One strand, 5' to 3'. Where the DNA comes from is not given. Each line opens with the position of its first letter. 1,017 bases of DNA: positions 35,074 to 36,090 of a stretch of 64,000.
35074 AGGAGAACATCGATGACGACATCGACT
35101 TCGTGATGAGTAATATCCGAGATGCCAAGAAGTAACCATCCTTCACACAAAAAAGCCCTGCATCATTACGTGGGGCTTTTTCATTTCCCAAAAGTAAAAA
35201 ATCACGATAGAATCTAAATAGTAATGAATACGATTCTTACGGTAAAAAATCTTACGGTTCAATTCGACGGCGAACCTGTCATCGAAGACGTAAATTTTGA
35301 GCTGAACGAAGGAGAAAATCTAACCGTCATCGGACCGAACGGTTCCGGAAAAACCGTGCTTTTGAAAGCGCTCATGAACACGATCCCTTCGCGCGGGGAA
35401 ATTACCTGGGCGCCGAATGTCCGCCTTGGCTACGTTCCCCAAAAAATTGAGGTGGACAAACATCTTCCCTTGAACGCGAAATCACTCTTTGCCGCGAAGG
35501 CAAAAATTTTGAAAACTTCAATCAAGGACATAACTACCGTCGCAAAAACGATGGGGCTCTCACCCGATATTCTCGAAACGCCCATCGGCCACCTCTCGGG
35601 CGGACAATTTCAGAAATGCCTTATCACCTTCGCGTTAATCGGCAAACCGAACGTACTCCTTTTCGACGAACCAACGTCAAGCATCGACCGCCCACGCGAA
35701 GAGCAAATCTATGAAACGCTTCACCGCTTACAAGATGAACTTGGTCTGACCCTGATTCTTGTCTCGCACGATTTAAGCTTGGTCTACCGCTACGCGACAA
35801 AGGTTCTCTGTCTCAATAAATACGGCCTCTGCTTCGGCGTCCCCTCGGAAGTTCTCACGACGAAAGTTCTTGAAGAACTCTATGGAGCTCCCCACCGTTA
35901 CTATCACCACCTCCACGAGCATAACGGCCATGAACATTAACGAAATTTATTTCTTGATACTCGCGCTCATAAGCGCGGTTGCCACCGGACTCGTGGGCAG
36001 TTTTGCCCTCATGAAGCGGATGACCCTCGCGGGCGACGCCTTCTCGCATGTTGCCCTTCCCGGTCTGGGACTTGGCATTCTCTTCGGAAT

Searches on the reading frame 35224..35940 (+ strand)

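Call 47: search_protein_families(library=pfam, proteins=[window:35224-35940:+], max_evalue=0.001)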
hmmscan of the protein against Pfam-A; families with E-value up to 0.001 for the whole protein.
window:35224-35940:+ (238 aa): 5 families
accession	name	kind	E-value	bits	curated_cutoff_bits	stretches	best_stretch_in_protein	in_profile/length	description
PF00005.33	ABC_tran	-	1.8e-22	80.9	25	1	21-152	2-137/137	ABC transporter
PF13304.12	AAA_21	-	2.7e-10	41.2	27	1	113-187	227-303/304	AAA domain, putative AbiEii toxin, Type IV TA system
PF13401.12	AAA_22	-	2.4e-05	25.1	27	1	32-180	7-121/130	AAA domain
PF02463.25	SMC_N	-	7.2e-05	22.7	40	0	34-51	28-45/220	RecF/RecN/SMC N terminal domain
PF13191.12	AAA_16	-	0.00012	23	32.6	1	29-108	23-104/167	AAA ATPase domain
